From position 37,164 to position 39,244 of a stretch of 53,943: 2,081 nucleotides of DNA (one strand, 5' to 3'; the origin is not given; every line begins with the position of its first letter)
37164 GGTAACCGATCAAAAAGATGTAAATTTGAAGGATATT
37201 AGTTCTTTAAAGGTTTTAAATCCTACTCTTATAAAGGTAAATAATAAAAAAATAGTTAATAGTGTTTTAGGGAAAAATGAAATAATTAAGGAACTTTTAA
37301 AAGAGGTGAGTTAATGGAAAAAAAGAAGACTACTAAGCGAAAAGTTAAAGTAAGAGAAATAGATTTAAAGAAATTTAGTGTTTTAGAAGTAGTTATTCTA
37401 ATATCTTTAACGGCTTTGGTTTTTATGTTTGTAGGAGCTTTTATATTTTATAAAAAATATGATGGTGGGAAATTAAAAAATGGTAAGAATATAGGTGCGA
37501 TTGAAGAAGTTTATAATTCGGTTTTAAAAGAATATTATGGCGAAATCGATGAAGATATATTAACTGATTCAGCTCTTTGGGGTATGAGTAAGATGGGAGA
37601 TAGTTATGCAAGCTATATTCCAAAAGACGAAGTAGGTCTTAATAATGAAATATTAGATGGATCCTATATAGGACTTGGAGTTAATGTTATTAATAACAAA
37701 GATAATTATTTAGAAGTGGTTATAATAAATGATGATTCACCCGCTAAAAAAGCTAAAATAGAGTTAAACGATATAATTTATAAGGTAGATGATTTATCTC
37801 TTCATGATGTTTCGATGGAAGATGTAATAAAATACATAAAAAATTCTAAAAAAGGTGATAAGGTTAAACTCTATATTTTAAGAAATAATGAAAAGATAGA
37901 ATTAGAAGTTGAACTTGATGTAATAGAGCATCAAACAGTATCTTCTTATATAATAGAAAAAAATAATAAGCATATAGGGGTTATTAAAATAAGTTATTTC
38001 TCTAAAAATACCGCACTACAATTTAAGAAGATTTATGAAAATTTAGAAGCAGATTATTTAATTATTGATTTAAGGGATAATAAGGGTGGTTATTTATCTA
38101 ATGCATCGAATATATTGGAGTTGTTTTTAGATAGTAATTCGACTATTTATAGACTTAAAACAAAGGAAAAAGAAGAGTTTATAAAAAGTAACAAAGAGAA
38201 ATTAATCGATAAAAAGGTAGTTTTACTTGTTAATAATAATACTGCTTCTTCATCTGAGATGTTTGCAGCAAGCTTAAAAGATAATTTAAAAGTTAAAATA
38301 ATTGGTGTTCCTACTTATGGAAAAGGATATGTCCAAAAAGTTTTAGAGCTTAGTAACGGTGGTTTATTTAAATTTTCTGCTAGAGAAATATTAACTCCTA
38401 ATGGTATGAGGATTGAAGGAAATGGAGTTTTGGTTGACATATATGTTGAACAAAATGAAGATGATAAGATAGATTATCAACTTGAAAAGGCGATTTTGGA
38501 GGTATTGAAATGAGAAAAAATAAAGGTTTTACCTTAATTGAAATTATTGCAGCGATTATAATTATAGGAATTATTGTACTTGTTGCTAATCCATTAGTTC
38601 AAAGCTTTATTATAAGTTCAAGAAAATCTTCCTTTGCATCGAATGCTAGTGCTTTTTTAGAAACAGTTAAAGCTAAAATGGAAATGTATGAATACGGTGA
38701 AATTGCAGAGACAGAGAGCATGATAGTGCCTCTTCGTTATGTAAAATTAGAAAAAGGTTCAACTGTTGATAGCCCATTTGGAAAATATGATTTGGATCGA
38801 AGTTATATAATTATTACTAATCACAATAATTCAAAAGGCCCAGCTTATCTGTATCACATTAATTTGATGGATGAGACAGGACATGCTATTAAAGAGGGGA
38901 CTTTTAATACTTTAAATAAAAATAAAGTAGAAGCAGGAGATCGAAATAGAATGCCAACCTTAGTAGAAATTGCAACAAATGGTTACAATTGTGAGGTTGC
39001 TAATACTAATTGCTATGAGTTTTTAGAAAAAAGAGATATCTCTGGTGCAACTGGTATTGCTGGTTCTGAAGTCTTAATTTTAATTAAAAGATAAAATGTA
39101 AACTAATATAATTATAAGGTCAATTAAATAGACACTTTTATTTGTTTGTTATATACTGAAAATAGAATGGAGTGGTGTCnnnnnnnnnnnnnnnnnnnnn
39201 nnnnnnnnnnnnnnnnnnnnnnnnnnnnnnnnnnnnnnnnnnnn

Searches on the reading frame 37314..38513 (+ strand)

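Call 3: search_protein_families(library=pfam, proteins=[window:37314-38513:+], max_evalue=1)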
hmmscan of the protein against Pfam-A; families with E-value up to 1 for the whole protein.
window:37314-38513:+ (399 aa): 8 families
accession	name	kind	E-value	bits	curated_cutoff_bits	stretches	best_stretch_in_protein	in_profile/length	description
PF03572.23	Peptidase_S41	-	2.8e-40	138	24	1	220-378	1-165/165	Peptidase family S41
PF13180.12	PDZ_2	-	3.6e-14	53.2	27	1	121-201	3-80/80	PDZ domain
PF00595.29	PDZ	-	1.5e-06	28.9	23.2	1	120-188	11-80/81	PDZ domain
PF17820.7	PDZ_6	-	2.6e-06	27.5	27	1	139-189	6-53/54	PDZ domain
PF22694.1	CtpB_N-like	-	0.00034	21.4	27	1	58-104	36-83/85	Activating protease CtpB N-terminal domain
PF08503.15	DapH_N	-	0.01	16.5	27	1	169-206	4-43/86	Tetrahydrodipicolinate succinyltransferase N-terminal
PF04495.20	GRASP55_65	-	0.048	14.4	27.7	1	117-201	26-111/138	GRASP55/65 PDZ-like domain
PF07010.17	Endomucin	-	0.085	13.2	26.6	1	25-58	193-227/260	Endomucin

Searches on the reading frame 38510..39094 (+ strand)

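Call 3: search_protein_families(library=pfam, proteins=[window:38510-39094:+], max_evalue=1)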
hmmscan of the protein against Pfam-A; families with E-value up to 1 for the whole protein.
window:38510-39094:+ (194 aa): 2 families
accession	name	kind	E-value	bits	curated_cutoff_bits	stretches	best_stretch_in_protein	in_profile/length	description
PF07963.17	N_methyl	-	5.3e-08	32.6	21.2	1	1-26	1-26/27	Prokaryotic N-terminal methylation motif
PF23905.1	DUF7247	-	0.012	16.7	27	1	85-142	43-98/106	Domain of unknown function (DUF7247)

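Call 4: search_protein_families(library=ncbifam, proteins=[window:38510-39094:+], max_evalue=1)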
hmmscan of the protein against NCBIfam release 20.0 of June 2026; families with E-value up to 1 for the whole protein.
window:38510-39094:+ (194 aa): 16 families
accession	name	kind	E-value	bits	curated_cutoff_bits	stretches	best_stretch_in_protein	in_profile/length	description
TIGR02532.1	IV_pilin_GFxxxE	domain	3e-07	30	16.3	1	5-26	2-23/24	prepilin-type N-terminal cleavage/methylation domain-containing protein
NF040999.1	pilin_ComGC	equivalog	6.5e-06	26.3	75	1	5-64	2-57/84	competence type IV pilus major pilin ComGC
TIGR01710.1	typeII_sec_gspG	equivalog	2.5e-05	24.3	88.85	1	5-61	1-53/134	type II secretion system major pseudopilin GspG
NF041775.1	typeIV_PilA_Myxo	equivalog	5.7e-05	23.2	400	1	3-55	9-61/214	type IV pilin protein PilA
NF041002.1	pilin_ComGF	equivalog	6.3e-05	23.2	80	1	4-40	1-36/139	competence type IV pilus minor pilin ComGF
NF041013.1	T4P_ComGE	equivalog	0.00041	20.4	49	1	2-30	1-29/83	competence type IV pilus minor pilin ComGE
NF007862.0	PRK10574.1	equivalog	0.001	19.2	138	1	1-34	1-34/145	prepilin peptidase-dependent pilin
NF007800.0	PRK10506.1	equivalog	0.0011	18.9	158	1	1-59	5-63/163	prepilin peptidase-dependent protein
TIGR02596.1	TIGR02596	subfamily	0.0026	17.9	70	1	7-48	1-42/196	Verru_Chthon cassette protein D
TIGR01708.2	typeII_sec_gspH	equivalog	0.0041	17.1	80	1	5-53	2-47/169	type II secretion system minor pseudopilin GspH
NF038304.1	EPS_HpsC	equivalog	0.0049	16.5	200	1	2-35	18-47/318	hormogonium polysaccharide secretion pseudopilin HpsC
TIGR02523.1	type_IV_pilV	equivalog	0.006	17.1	52.2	1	5-49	2-46/139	type IV pilus modification protein PilV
TIGR02598.1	TIGR02598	subfamily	0.0068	16.6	51.4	1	6-100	1-91/151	Verru_Chthon cassette protein B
NF006453.0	PRK08808.1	equivalog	0.047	12.7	295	1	2-46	4-49/211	type II secretion system protein J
NF038303.1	EPS_HpsB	equivalog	0.067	13.2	150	1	4-56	2-58/211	hormogonium polysaccharide secretion pseudopilin HpsB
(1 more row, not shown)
